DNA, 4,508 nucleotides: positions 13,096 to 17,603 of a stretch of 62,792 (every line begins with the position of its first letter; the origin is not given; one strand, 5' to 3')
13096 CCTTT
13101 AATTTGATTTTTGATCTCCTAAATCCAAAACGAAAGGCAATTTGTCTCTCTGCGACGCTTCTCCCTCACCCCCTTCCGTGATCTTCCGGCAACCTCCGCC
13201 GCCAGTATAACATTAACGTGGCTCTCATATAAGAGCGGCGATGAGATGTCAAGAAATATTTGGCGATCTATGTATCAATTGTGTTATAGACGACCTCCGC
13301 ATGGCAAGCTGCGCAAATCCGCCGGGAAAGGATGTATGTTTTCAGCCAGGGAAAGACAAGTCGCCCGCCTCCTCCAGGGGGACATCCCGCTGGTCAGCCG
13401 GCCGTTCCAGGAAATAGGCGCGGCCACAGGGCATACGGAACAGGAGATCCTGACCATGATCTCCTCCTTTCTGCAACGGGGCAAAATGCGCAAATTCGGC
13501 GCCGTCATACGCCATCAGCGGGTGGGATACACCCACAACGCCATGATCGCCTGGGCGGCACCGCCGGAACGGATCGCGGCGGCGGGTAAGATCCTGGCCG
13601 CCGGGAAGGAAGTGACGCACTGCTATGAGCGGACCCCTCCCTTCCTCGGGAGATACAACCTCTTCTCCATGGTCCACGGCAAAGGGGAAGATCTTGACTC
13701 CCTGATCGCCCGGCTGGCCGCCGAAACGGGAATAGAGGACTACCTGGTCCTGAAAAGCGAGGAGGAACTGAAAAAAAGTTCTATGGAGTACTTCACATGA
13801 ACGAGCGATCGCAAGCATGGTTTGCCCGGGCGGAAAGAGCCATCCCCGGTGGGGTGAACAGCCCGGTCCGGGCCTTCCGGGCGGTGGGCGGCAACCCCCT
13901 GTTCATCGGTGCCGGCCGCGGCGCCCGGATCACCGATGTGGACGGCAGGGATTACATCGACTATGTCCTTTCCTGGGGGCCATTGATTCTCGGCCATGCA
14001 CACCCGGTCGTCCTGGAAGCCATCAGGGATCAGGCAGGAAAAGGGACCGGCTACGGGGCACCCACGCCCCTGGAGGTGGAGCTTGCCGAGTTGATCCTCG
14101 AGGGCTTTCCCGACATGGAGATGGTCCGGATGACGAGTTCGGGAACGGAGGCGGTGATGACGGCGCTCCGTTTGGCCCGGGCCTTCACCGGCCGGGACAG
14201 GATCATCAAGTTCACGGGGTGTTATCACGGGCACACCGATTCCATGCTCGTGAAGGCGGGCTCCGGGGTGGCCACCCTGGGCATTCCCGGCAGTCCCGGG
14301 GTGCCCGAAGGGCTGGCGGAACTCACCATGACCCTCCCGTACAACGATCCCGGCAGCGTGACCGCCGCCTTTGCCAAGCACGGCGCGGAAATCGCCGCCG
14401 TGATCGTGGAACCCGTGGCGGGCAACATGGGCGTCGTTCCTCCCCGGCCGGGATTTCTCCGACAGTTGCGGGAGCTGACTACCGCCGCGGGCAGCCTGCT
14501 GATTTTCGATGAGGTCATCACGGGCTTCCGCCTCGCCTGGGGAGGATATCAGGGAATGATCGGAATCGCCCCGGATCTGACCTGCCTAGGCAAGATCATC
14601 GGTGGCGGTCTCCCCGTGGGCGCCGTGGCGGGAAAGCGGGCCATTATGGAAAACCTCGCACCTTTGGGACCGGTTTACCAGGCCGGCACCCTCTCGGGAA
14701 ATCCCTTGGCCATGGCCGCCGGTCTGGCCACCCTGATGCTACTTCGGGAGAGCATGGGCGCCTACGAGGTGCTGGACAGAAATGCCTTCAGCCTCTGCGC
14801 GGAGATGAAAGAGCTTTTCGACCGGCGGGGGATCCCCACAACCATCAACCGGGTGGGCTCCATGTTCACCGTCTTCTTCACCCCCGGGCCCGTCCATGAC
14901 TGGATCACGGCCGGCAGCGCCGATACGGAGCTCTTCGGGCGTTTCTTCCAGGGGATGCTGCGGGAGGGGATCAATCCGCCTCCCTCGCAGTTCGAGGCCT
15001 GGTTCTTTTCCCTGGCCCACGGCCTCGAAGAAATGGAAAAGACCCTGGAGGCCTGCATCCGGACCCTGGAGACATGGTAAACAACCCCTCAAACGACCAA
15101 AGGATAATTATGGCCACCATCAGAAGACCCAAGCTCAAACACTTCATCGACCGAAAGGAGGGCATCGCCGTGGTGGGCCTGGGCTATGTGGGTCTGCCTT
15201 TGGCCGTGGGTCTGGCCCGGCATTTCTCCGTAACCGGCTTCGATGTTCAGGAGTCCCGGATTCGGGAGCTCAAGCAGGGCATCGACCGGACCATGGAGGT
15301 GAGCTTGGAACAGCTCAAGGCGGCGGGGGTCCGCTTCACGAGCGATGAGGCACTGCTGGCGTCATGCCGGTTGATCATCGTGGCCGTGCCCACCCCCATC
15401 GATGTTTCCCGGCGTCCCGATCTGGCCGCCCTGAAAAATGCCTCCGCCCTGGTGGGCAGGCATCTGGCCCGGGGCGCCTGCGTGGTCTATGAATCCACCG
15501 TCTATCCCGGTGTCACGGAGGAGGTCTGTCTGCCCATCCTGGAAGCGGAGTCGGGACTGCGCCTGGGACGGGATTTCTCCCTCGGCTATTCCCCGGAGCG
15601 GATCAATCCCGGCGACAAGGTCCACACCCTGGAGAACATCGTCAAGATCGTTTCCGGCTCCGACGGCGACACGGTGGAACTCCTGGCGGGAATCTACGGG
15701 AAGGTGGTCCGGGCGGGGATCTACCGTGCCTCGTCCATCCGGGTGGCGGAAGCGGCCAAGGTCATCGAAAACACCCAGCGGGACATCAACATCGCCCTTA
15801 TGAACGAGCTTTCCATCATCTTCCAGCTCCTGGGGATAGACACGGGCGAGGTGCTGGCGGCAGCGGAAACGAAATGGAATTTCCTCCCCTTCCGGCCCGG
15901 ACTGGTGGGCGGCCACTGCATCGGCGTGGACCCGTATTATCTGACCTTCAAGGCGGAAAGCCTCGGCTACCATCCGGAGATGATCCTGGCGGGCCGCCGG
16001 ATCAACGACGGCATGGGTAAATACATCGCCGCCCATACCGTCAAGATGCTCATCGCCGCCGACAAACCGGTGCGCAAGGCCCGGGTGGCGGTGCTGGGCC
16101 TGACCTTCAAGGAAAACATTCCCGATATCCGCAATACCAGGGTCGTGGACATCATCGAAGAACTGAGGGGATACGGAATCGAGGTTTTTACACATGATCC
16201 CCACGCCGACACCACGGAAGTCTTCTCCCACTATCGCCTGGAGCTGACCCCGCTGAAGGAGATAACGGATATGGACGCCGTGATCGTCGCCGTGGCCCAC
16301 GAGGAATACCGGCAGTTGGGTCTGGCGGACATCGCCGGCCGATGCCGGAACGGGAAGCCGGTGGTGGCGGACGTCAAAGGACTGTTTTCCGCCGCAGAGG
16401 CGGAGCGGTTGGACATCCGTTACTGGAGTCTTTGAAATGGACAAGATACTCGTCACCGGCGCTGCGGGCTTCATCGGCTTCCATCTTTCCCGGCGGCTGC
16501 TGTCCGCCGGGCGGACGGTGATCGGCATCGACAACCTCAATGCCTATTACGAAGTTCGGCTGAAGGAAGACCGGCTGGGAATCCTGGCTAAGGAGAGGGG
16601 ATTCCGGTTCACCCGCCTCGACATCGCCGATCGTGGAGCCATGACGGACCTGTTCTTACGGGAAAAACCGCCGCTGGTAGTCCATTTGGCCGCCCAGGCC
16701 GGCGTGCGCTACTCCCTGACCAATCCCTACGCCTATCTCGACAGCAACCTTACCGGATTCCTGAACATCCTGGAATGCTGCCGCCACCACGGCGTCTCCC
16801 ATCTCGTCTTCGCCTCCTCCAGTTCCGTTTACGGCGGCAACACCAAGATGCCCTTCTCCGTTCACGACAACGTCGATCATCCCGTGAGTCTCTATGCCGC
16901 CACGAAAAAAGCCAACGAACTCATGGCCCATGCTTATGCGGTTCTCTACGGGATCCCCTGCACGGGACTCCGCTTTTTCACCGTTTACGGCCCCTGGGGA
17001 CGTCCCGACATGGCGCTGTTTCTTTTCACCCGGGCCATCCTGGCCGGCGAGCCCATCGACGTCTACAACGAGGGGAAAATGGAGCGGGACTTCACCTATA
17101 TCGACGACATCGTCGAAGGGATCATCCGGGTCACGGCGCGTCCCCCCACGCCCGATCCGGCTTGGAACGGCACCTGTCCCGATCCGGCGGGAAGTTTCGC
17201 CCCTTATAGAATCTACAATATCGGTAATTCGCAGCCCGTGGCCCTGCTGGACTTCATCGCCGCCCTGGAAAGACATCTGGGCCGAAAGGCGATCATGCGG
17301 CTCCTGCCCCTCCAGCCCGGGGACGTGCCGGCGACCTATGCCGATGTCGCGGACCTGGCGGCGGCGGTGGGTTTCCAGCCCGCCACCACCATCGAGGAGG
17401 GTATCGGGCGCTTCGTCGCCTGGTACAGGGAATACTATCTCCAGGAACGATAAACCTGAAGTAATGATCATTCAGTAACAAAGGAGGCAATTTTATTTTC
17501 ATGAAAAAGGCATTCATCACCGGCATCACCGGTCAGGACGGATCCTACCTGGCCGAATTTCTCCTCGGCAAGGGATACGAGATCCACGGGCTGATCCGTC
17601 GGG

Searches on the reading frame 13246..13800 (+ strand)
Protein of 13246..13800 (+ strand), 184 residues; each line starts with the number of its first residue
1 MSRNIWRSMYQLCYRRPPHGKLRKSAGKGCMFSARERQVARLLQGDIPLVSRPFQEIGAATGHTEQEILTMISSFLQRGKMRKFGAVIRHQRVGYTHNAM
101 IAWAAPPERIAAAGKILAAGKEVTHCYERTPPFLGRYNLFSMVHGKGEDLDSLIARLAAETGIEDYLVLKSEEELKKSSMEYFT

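Call 94: search_protein_families(library=pfam, proteins=[window:13246-13800:+], max_evalue=0.001)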
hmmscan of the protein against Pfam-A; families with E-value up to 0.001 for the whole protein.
window:13246-13800:+ (184 aa): 2 families
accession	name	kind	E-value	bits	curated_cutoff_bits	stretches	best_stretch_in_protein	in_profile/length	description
PF17805.7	AsnC_trans_reg2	-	3.4e-24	85.2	27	1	92-176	1-86/86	AsnC-like ligand binding domain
PF22451.2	NirdL-like_HTH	-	6.9e-13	48.4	27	1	36-82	1-47/47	Siroheme decarboxylase NirDL-like HTH domain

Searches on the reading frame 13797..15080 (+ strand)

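Call 15: search_protein_families(library=pfam, proteins=[window:13797-15080:+], max_evalue=0.00001)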
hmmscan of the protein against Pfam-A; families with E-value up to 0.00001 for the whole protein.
window:13797-15080:+ (427 aa): 1 family
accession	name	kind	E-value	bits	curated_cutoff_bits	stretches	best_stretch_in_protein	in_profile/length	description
PF00202.27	Aminotran_3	-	2.3e-70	237.8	30.5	1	34-365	10-355/403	Aminotransferase class-III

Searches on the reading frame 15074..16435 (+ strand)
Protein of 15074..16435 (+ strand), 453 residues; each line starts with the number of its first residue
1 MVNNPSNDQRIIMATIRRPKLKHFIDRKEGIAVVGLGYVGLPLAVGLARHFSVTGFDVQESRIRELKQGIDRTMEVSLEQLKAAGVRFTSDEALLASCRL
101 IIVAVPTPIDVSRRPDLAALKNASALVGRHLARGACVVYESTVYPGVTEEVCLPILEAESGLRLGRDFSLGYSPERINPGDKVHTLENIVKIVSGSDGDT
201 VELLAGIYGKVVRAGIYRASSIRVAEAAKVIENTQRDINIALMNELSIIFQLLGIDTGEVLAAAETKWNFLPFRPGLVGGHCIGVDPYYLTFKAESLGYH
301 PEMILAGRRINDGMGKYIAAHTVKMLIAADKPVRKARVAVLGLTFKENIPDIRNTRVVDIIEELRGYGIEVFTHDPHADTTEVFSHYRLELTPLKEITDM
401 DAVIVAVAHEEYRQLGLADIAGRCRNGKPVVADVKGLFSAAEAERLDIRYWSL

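Call 15: search_protein_families(library=pfam, proteins=[window:15074-16435:+], max_evalue=0.00001)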
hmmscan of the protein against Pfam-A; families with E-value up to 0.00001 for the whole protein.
window:15074-16435:+ (453 aa): 4 families
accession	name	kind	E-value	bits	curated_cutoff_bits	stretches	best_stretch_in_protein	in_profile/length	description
PF03721.20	UDPG_MGDP_dh_N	-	6.6e-34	117.5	27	1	31-200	3-179/187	UDP-glucose/GDP-mannose dehydrogenase family, NAD binding domain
PF00984.24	UDPG_MGDP_dh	-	3.8e-24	85.1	25.4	1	224-312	2-93/94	UDP-glucose/GDP-mannose dehydrogenase family, central domain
PF03720.21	UDPG_MGDP_dh_C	-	3.6e-23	82.3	30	1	339-438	1-101/103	UDP-glucose/GDP-mannose dehydrogenase family, UDP binding domain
PF03446.21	NAD_binding_2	-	5.2e-06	27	21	0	31-151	2-103/161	NAD binding domain of 6-phosphogluconate dehydrogenase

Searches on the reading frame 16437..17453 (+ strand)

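Call 15: search_protein_families(library=pfam, proteins=[window:16437-17453:+], max_evalue=0.00001)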
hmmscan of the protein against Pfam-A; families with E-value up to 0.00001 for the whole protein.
window:16437-17453:+ (338 aa): 5 families
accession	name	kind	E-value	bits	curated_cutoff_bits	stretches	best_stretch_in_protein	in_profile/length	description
PF01370.27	Epimerase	-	2.6e-58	197.7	20.9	1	4-238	1-230/240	NAD dependent epimerase/dehydratase family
PF16363.11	GDP_Man_Dehyd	-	4.3e-48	164.9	27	1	5-323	1-329/332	GDP-mannose 4,6 dehydratase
PF04321.23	RmlD_sub_bind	-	3.9e-17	62.7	27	1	3-212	2-178/287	RmlD substrate binding domain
PF01073.25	3Beta_HSD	-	2e-15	57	22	1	5-282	1-269/280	3-beta hydroxysteroid dehydrogenase/isomerase family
PF02719.21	Polysacc_synt_2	-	1.5e-12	47.8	20.2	1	4-229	1-213/293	Polysaccharide biosynthesis protein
